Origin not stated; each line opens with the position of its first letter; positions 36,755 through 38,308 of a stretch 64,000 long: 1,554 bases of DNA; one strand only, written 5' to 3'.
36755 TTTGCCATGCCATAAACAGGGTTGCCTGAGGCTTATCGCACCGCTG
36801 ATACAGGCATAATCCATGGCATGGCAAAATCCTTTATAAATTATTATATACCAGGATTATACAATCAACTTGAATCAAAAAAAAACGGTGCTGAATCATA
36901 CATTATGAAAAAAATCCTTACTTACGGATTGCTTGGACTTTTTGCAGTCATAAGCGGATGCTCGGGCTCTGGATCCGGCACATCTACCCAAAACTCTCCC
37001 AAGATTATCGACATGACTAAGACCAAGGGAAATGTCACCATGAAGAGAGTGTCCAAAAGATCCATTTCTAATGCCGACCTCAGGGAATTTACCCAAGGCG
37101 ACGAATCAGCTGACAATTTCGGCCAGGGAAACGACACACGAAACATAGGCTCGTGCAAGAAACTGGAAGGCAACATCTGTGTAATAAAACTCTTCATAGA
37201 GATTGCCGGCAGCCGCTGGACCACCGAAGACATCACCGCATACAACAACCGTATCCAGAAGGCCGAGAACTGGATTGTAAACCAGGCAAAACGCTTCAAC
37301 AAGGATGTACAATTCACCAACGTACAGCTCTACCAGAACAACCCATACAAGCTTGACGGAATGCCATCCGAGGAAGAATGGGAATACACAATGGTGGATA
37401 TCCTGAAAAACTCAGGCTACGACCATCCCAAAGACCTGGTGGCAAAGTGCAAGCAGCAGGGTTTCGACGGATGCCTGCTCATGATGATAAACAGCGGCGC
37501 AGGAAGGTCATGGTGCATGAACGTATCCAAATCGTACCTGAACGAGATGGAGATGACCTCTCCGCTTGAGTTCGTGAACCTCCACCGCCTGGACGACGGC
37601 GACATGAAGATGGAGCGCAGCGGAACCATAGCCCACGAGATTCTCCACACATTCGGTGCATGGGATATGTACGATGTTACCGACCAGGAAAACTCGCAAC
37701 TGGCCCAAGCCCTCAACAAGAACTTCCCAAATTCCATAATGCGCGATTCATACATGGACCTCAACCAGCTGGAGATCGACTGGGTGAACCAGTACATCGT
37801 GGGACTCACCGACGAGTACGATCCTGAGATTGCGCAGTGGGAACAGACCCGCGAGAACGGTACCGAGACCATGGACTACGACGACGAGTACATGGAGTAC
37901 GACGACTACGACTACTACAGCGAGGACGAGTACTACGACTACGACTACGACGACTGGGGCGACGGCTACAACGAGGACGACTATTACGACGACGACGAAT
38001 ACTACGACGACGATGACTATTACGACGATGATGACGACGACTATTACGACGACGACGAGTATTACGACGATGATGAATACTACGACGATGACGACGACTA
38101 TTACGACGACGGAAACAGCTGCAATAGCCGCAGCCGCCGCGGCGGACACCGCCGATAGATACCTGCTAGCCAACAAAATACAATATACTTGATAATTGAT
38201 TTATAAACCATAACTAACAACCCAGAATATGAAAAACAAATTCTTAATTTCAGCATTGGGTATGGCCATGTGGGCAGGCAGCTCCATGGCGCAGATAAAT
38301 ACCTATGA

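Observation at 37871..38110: Extreme Asp/Tyr tail (about 40 D, 25 Y, 8 E in 80 residues) on a lipoprotein zincin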

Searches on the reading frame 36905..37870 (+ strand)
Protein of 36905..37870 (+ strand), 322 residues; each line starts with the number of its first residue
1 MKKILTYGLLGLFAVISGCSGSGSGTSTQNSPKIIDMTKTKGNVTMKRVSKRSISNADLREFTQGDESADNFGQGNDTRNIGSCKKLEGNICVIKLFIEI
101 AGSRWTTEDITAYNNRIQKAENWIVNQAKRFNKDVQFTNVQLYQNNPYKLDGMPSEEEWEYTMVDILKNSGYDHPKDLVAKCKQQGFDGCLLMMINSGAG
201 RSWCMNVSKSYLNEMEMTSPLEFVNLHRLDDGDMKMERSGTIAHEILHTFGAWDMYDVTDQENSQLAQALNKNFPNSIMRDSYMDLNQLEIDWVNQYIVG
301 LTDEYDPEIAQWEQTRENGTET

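Call 5: find_homologous_proteins(query=window:36905-37870:+, max_evalue=0.001)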
Query window:36905-37870:+ (322 aa): 3 proteins with E <= 0.001 among 1254 candidates.
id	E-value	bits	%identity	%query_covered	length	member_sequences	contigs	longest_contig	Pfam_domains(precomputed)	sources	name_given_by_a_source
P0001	1.6e-167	575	76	100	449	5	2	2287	-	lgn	-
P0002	2.8e-24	104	33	71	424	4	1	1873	-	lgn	-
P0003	2.0e-11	62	25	71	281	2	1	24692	-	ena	-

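Call 10: search_solved_structures(query=A1, max_evalue=10, show_alignments=2)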
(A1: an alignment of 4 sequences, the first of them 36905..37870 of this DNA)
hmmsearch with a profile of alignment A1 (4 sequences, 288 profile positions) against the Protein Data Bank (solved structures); distinct sequences matched with E-value up to 10: 0.

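Call 12: find_related_loci(query=A1, collection=genome_contigs, flank=8000)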
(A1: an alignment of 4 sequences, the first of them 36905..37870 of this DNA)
Query A1 (322 aa) in genome_contigs; peptide patterns used: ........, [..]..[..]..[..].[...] (x = any residue, [..] = any of these).
90 stretches matched a pattern; 31 encode a relative of the query (tblastn E <= 1e-3); 31 distinct loci.
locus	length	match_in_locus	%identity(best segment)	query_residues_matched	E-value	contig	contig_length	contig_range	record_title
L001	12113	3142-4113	87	1-322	0e+0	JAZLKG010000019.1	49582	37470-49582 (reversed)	MAG: Bacteroidales bacterium isolate T1900044960_TA20190018.MAGScoT_cleanbin_000010 SGB_3926_k141_323646, whole genome s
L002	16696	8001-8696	33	77-306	3e-29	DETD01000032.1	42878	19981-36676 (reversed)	MAG TPA_asm: Bacteroidales bacterium UBA3297 UBA3297_contig_66890, whole genome shotgun sequence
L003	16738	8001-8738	31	76-314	2e-28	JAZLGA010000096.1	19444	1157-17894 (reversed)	MAG: Bacteroidales bacterium isolate T1900045001_TA20190063.MAGScoT_cleanbin_000003 SGB_4296_k141_968369, whole genome s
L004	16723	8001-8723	30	77-317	2e-25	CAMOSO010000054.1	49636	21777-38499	MAG: uncultured Bacteroidales bacterium isolate SRR873609_bin.80_metaWRAP_v1.3_MAG genome assembly, contig: ERZ1756109_3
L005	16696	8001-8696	31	76-305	2e-25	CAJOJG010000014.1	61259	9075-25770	uncultured Bacteroidales bacterium isolate Red_deer_4_mag_215 genome assembly, contig: scaffold_491, whole genome shotgu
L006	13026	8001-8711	30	77-306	3e-24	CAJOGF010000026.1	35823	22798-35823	uncultured Bacteroidales bacterium isolate Red_deer_3_mag_163 genome assembly, contig: scaffold_4399, whole genome shotg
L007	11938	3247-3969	32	77-317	1e-24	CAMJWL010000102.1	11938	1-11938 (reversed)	MAG: uncultured Bacteroidales bacterium isolate SRR12081303_bin.90_metaWRAP_v1.3_MAG genome assembly, contig: ERZ1228976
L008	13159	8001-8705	29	76-304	5e-23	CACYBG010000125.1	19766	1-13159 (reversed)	MAG: uncultured Spirochaetaceae bacterium isolate RUG11787 genome assembly, contig: RUG11787_asm_125, whole genome shotg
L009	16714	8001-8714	26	77-305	2e-22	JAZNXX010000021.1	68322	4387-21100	MAG: Candidatus Egerieisoma sp. isolate T1900044778_TS20190244.MAGScoT_cleanbin_000004 SGB_2523_k141_3638049, whole geno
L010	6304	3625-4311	30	73-301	6e-22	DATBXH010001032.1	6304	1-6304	MAG TPA_asm: Bacteroidales bacterium isolate SMAG_U7562 k141_218602, whole genome shotgun sequence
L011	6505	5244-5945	27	76-306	3e-19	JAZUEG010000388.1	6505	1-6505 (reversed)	MAG: Bacteroidales bacterium isolate T1900045300_TH20190070.MAGScoT_cleanbin_000039 SGB_6140_k141_940611, whole genome s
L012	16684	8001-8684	29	77-304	6e-18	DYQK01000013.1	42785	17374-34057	MAG TPA_asm: Rikenella microfusus isolate SulCav_GS10_10_34_87 SulCav_GS10_10_467_length_42785_cov_50_904142, whole geno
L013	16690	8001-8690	29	72-302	2e-21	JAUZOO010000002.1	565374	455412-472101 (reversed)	MAG: Bacteroidota bacterium isolate bin129(14d) IAGCJBLB_2, whole genome shotgun sequence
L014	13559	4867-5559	25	72-300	7e-15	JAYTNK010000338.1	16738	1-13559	MAG: Cytophagales bacterium isolate GFS_3895 GFS_3895_337, whole genome shotgun sequence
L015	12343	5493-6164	25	75-300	6e-15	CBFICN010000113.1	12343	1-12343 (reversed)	MAG: uncultured Myxococcota bacterium isolate Co_bin_45_indstr genome assembly, contig: Co_bin_45_indstr_c114, whole gen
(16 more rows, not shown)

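Call 15: search_protein_representatives(alignment_id=A1)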
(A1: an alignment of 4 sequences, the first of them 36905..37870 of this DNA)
Query: 4 sequences, 288 profile positions. Proteins with E-value up to 0.001 (for the whole library): 1649; up to 1e-10: 1032; up to 1e-30: 129. The best 150 are listed.
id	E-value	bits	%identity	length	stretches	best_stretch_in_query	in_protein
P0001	1.1e-136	471.5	-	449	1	7-288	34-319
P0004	3.1e-102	358.4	-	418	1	34-288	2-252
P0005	5.9e-72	259.1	-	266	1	16-287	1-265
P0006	9.3e-68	245.3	-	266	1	20-282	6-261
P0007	5.4e-62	226.4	-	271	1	23-283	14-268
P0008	5.2e-60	219.9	-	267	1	36-284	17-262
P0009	1.4e-59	218.5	-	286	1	40-281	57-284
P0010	5.1e-59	216.6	-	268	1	36-281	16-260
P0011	8.8e-59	215.8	-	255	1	41-276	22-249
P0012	4.4e-58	213.6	-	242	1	38-281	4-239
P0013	7.8e-58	212.7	-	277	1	42-281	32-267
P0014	2.7e-57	210.9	-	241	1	40-277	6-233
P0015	4.2e-57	210.3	-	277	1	32-284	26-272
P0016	2.5e-55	204.5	-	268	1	22-279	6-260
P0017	3.0e-55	204.3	-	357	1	33-281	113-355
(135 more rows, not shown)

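Call 18: predict_structure(alignment_id=A1)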
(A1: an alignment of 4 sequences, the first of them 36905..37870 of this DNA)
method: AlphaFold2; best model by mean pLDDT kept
length: 322 residues; sequences in the alignment: 4
mean_pLDDT: 54.6   pTM: 0.60
mean pLDDT of the five models: 54.6, 51.7, 51.4, 50.0, 45.1
residues with pLDDT >= 90: 0; 70-90: 120; 50-70: 38; < 50: 164
segments of 3 or more residues with pLDDT < 50: 1-84, 206-219, 231-237, 253-267, 283-322
pLDDT, mean of each block of 10 residues (from residue 1): 30 30 28 25 27 29 31 33 59 88 83 85 78 80 83 75 79 75 82 80 51 45 71 51 73 38 46 53 42 38 36 29 26
secondary structure, 60 per line:
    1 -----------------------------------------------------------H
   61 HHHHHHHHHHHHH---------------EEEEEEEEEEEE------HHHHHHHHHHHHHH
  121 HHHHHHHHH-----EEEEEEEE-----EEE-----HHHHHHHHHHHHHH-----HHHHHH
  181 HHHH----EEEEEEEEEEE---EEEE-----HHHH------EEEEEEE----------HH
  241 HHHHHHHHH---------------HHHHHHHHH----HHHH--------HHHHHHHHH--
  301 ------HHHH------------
elements in order: H60-73 E89-100 H107-129 E135-142 E148-150 H156-169 H175-184 E189-199 E203-206 H212-215 E222-228 H239-249 H265-273 H278-281 H290-298 H307-310

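Call 24: find_encoding_contigs(protein=P0001, flank=5000)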
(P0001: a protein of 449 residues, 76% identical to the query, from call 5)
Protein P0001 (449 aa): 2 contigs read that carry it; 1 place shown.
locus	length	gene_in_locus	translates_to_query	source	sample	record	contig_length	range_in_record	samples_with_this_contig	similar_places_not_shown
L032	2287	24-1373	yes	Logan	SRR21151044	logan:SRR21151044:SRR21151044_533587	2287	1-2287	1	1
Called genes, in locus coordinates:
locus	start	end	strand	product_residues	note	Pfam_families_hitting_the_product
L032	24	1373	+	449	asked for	-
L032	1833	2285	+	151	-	?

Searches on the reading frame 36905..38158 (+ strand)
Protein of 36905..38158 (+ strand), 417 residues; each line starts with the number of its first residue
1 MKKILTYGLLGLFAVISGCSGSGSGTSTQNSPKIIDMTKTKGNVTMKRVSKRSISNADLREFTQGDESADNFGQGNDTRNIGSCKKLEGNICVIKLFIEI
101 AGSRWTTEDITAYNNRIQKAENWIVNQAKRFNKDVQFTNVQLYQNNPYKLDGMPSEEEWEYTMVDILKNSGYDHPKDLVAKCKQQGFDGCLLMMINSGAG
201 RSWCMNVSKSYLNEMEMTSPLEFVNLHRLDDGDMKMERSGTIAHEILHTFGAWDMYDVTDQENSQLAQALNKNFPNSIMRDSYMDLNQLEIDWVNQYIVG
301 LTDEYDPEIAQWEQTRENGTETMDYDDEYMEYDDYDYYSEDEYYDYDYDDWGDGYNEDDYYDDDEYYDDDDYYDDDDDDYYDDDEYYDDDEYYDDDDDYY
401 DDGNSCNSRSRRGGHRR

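Call 4: search_protein_families(library=pfam, proteins=[window:36905-38158:+], max_evalue=0.1)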
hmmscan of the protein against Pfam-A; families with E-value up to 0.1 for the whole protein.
window:36905-38158:+ (417 aa): 1 family
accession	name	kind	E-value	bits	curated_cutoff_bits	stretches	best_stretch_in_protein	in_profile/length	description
PF13688.12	Reprolysin_5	-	0.057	14.1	27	0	199-284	107-189/196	Metallo-peptidase family M12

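Call 6: search_protein_families(library=ncbifam, proteins=[window:36905-38158:+], max_evalue=0.1)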
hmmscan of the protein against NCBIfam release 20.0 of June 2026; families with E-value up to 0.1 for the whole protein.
window:36905-38158:+ (417 aa): 2 families
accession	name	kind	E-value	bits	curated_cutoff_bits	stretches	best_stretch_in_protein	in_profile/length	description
NF038115.1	SVAGG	subfamily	0.022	13.8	150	1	204-265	140-199/407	SVAGG family GlyGly-CTERM protein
NF011440.0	PRK14869.1-2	equivalog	0.087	11.4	746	0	36-127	106-196/541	putative manganese-dependent inorganic diphosphatase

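Call 49: find_encoding_contigs(protein=window:36905-38158:+, flank=3000, max_places=6)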
Protein window:36905-38158:+ (417 aa): 2 contigs read that carry it; 2 places shown.
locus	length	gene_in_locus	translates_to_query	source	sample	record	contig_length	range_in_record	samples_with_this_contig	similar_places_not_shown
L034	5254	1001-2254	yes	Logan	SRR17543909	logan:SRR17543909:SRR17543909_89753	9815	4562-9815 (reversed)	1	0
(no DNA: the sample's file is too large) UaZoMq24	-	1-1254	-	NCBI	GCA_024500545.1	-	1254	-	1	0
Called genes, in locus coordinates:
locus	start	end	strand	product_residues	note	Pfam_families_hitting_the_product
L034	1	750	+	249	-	?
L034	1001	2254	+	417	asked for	-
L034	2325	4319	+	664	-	PF26549:Tricorn_N (faint), PF07676:PD40, PF00691:OmpA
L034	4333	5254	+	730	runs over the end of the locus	-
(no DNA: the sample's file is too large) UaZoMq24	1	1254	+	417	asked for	?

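Call 63: list_cluster_members(proteins=[window:36905-38158:+, P0001, P0004])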
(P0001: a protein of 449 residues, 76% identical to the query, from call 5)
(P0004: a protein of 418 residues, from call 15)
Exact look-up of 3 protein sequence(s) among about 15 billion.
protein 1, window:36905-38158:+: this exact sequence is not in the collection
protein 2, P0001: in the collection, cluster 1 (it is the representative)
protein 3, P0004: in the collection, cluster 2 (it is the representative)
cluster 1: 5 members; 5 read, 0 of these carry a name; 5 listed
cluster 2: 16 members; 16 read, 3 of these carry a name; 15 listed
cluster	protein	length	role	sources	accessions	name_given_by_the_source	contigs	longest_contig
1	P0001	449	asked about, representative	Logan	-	-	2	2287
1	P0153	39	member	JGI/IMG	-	-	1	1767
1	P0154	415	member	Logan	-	-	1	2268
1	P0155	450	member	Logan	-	-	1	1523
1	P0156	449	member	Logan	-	-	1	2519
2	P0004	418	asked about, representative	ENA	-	-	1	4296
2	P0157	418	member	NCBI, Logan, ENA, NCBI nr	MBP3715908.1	MAG: hypothetical protein J6I79_00225 [Paludibacteraceae bacterium] | hypothetical protein [Paludibacteraceae bacterium]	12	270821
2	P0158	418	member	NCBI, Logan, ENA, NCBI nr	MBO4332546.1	MAG: hypothetical protein J5875_05210 [Paludibacteraceae bacterium] | hypothetical protein [Paludibacteraceae bacterium]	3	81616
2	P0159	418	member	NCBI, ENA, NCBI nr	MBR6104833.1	MAG: hypothetical protein IKP81_07230 [Paludibacteraceae bacterium] | hypothetical protein [Paludibacteraceae bacterium]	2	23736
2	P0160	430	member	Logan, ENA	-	-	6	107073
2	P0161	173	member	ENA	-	-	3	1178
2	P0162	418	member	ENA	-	-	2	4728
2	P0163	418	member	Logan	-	-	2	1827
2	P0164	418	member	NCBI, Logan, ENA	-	-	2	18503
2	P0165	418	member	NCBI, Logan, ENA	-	-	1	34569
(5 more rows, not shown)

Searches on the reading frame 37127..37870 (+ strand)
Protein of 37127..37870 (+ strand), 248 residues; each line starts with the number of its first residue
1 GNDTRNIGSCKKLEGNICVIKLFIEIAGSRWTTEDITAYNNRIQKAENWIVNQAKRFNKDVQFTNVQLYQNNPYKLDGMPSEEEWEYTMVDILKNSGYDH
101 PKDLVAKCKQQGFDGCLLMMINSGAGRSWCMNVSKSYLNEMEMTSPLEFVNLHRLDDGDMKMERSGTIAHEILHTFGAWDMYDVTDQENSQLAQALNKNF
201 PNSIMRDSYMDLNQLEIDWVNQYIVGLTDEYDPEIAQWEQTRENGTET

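Call 21: search_solved_structures(query=A2, max_evalue=10, show_alignments=2)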
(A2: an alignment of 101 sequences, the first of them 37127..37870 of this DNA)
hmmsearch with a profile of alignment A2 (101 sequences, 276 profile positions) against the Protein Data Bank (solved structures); distinct sequences matched with E-value up to 10: 6.
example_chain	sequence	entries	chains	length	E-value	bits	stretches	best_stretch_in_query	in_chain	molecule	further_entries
5z8q_A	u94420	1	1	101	0.015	17.8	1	26-87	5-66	Heat shock protein SSA1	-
2x17_0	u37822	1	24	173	0.29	13.6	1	74-139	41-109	PUTATIVE FERRITIN HOMOLOG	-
2jd6_0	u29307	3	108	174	0.3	13.6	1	74-139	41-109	FERRITIN HOMOLOG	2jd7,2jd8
7ohf_A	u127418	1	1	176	0.31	13.5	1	74-139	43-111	Ferritin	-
8iwh_G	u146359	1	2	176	0.43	13.1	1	102-165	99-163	Photosystem II Psb31 protein domain-containing protein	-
2kje_B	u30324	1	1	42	1.5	11.2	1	217-240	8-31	Early E1A 32 kDa protein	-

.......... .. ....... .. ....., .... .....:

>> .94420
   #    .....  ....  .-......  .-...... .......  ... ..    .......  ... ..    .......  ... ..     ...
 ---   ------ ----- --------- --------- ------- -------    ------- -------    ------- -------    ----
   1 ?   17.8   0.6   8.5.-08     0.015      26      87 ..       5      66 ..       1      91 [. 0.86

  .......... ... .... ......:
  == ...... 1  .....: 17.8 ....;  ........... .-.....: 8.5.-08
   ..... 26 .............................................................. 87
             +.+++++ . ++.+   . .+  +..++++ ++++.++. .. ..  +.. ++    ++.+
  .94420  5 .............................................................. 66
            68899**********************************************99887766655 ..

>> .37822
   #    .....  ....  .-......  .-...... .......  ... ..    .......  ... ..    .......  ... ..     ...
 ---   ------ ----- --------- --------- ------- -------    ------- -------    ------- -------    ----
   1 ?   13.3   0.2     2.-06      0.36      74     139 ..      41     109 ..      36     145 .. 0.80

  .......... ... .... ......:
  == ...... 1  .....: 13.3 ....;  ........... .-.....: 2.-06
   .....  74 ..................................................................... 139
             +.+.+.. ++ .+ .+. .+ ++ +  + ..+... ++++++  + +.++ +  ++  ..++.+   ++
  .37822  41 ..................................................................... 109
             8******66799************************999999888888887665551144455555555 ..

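Call 26: predict_structure(alignment_id=A2)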
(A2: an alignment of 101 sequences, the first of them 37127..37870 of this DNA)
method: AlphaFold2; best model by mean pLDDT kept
length: 248 residues; sequences in the alignment: 101
mean_pLDDT: 92.7   pTM: 0.92
mean pLDDT of the five models: 92.7, 92.4, 92.4, 91.6, 91.6
residues with pLDDT >= 90: 205; 70-90: 31; 50-70: 10; < 50: 2
segments of 3 or more residues with pLDDT < 50: none
pLDDT, mean of each block of 10 residues (from residue 1): 88 98 97 95 98 98 97 96 93 95 96 98 95 90 81 79 93 97 82 93 96 98 98 94 67
secondary structure, 60 per line:
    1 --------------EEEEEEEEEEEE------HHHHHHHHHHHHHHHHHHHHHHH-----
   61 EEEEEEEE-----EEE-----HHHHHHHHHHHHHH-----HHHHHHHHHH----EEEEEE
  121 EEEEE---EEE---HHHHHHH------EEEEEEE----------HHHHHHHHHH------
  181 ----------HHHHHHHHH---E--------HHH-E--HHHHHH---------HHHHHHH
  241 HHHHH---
elements in order: E15-26 H33-55 E61-68 E74-76 H82-95 H101-110 E115-125 E129-131 H135-141 E148-154 H165-174 H191-199 H219-224 H234-245

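Call 30: fold_search(model_id=the predicted structure, library=pdb)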
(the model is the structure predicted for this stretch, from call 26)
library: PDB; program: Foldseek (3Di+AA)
matches with E <= 10: 1072; with E <= 0.001: 18
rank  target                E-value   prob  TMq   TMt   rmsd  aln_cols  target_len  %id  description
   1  7poq_B                3.6e-05  1.00  0.44  0.33   7.3       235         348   16  Crystal structure of profragilysin-3 (proBFT-3) from Bacteroides fragilis in complex with foliosidine in P41212. (released 2022-09-14)
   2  7poq_A                1.5e-04  1.00  0.44  0.33   7.3       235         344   16  Crystal structure of profragilysin-3 (proBFT-3) from Bacteroides fragilis in complex with foliosidine in P41212. (released 2022-09-14)
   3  7pou_A                1.8e-04  1.00  0.43  0.33   7.9       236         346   17  Crystal structure of profragilysin-3 (proBFT-3) from Bacteroides fragilis in complex with hesperetin. (released 2022-09-14)
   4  7pou_B                2.6e-04  1.00  0.44  0.34   7.9       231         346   18  Crystal structure of profragilysin-3 (proBFT-3) from Bacteroides fragilis in complex with hesperetin. (released 2022-09-14)
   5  9xvw_A                2.8e-04  1.00  0.44  0.53   6.4       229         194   18  Crystal structure of mature Bacteroides fragilis toxin 2 (released 2026-01-07)
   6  7pnd_A                3.6e-04  1.00  0.44  0.33   7.0       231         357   18  Crystal structure of profragilysin-3 (proBFT-3) from Bacteroides fragilis at 1.85 A resolution. (released 2022-09-14)
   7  7pnd_B                4.3e-04  1.00  0.43  0.33   8.3       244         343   16  Crystal structure of profragilysin-3 (proBFT-3) from Bacteroides fragilis at 1.85 A resolution. (released 2022-09-14)
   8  8wen_A                4.6e-04  1.00  0.46  0.36   8.1       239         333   18  Bacteroides fragilis toxin 2 (released 2024-09-25)
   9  6o38_A                4.6e-04  1.00  0.33  0.17   6.2       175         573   14  Structure of a chaperone-substrate complex (released 2019-07-24)
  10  8wem_C                4.9e-04  1.00  0.45  0.34   8.0       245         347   17  Bacteroides fragilis toxin 1 (released 2024-09-25)
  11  3p24_D                5.5e-04  0.99  0.42  0.32  10.1       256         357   16  Structure of profragilysin-3 from Bacteroides fragilis (released 2010-12-29)
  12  7pol_A                5.9e-04  1.00  0.43  0.33   8.9       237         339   16  Crystal structure of profragilysin-3 (proBFT-3) from Bacteroides fragilis in complex with flumequine (released 2022-09-14)
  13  1dth_A                6.3e-04  1.00  0.43  0.51   7.8       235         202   13  METALLOPROTEASE (released 1997-02-12)
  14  8h3y_A                6.7e-04  1.00  0.45  0.34   8.6       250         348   16  Bacteroide Fragilis Toxin in complex with nanobody 327 (released 2023-02-08)
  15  6yjm_B                7.2e-04  0.99  0.37  0.42   8.9       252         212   12  Crystal Structure of the Catalytic Domain of ADAMTS-5 in Complex with the Inhibitor GLPG1972 (released 2021-04-14)
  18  4dd8_B                9.8e-04  0.98  0.33  0.37   7.1       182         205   14  ADAM-8 metalloproteinase domain with bound batimastat (released 2012-06-06)
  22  4dd8_A                1.1e-03  0.98  0.33  0.39   7.0       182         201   13  ADAM-8 metalloproteinase domain with bound batimastat (released 2012-06-06)
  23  6yjm_A                1.3e-03  0.98  0.39  0.43   8.6       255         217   12  Crystal Structure of the Catalytic Domain of ADAMTS-5 in Complex with the Inhibitor GLPG1972 (released 2021-04-14)
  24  4dd8_D                1.4e-03  0.98  0.34  0.39   6.6       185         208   14  ADAM-8 metalloproteinase domain with bound batimastat (released 2012-06-06)
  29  4dd8_C                1.7e-03  0.99  0.42  0.49   7.8       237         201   15  ADAM-8 metalloproteinase domain with bound batimastat (released 2012-06-06)
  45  2aig                  5.5e-03  0.98  0.44  0.52   7.1       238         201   12  ADAMALYSIN II WITH PEPTIDOMIMETIC INHIBITOR POL647 (released 1998-04-15)
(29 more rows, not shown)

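Call 35: find_related_loci(query=window:37127-37870:+, collection=metagenome_contigs, flank=3000)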
Query window:37127-37870:+ (248 aa) in metagenome_contigs; peptide patterns used: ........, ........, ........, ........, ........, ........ (x = any residue, [..] = any of these).
71 stretches matched a pattern; 1 encode a relative of the query (tblastn E <= 1e-3); 1 distinct loci.
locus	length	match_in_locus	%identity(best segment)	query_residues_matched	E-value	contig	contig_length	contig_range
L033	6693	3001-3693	31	3-231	9e-28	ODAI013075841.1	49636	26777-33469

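Call 53: fold_search(model_id=the predicted structure, library=viral)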
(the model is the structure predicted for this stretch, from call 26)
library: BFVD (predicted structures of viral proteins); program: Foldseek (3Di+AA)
matches with E <= 10: 441; with E <= 0.001: 0
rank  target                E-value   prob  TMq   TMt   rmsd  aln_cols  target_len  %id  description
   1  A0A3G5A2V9            3.1e-03  0.99  0.44  0.21   6.1       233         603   10  Uncharacterized protein [Gaeavirus sp.]
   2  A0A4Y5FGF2            4.0e-03  0.99  0.38  0.38   7.2       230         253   10  Zn-dependent protease [Lactobacillus phage 3-521]
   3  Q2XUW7                4.2e-03  0.92  0.37  0.24   6.3       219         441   12  (no name in the UniProt tables at hand)
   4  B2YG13                1.2e-02  0.82  0.32  0.38   7.3       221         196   10  Matrix metalloproteinase [Musca hytrovirus(isolate Musca domestica/United States/Boucias/-)]
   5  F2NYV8                1.5e-02  0.66  0.30  0.33  10.9       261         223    8  Complete DpAV4 genome [Diadromus pulchellus ascovirus 4a]
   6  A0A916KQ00            2.1e-02  0.57  0.29  0.19  10.4       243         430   12  Uncharacterized protein [Mythimna separata entomopoxvirus 'L']
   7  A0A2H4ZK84            3.1e-02  0.80  0.39  0.23   7.1       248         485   11  Metalloproteinase [Cryptophlebia leucotreta granulosis virus]
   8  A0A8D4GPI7            3.1e-02  0.11  0.16  0.17  13.7       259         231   10  (no name in the UniProt tables at hand)
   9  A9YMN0                3.3e-02  0.89  0.38  0.18   7.1       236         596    7  Matrix metalloprotease [Helicoverpa armigera granulovirus]
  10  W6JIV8                3.9e-02  0.80  0.39  0.37   7.5       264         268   10  Zinc-dependent metalloprotease [Alphaentomopoxvirus acuprea]
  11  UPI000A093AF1         5.8e-02  0.23  0.29  0.12   9.5       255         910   12  (no name look-up for this kind of identifier)
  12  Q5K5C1                6.2e-02  0.11  0.16  0.15  10.9       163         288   10  Executioner caspase [Spodoptera frugiperda ascovirus 1a]
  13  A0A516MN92            7.5e-02  0.25  0.28  0.19  13.6       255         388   11  (no name in the UniProt tables at hand)
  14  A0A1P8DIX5            8.0e-02  0.72  0.35  0.44   7.3       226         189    8  (no name in the UniProt tables at hand)
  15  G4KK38                8.0e-02  0.07  0.17  0.05  18.2       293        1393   10  (no name in the UniProt tables at hand)
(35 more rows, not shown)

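Call 54: search_protein_families(library=pfam, alignment_id=A2, max_evalue=0.01)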
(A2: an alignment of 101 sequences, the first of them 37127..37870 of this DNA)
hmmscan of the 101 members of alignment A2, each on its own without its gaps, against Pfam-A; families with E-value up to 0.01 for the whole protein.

A. member 1, window:37127-37870:+ (248 aa): 0 families

B. families by the number of members that match (of 101 scanned): 8 families
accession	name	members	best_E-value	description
PF13688.12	Reprolysin_5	6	5e-06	Metallo-peptidase family M12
PF13583.11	Reprolysin_4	2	0.0062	Metallo-peptidase family M12B Reprolysin-like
PF19642.4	DUF6145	1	0.00021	Family of unknown function (DUF6145)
PF17540.7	DUF5457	1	0.00031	Family of unknown function (DUF5457)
PF21071.3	LARP1_HEAT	1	0.00049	LARP1 HEAT repeat region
PF10062.14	DUF2300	1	0.00065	Predicted secreted protein (DUF2300)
PF21404.3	AMG1_III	1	0.0035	Phosphoacetylglucosamine mutase AMG1, domain III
PF13582.12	Reprolysin_3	1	0.0074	Metallo-peptidase family M12B Reprolysin-like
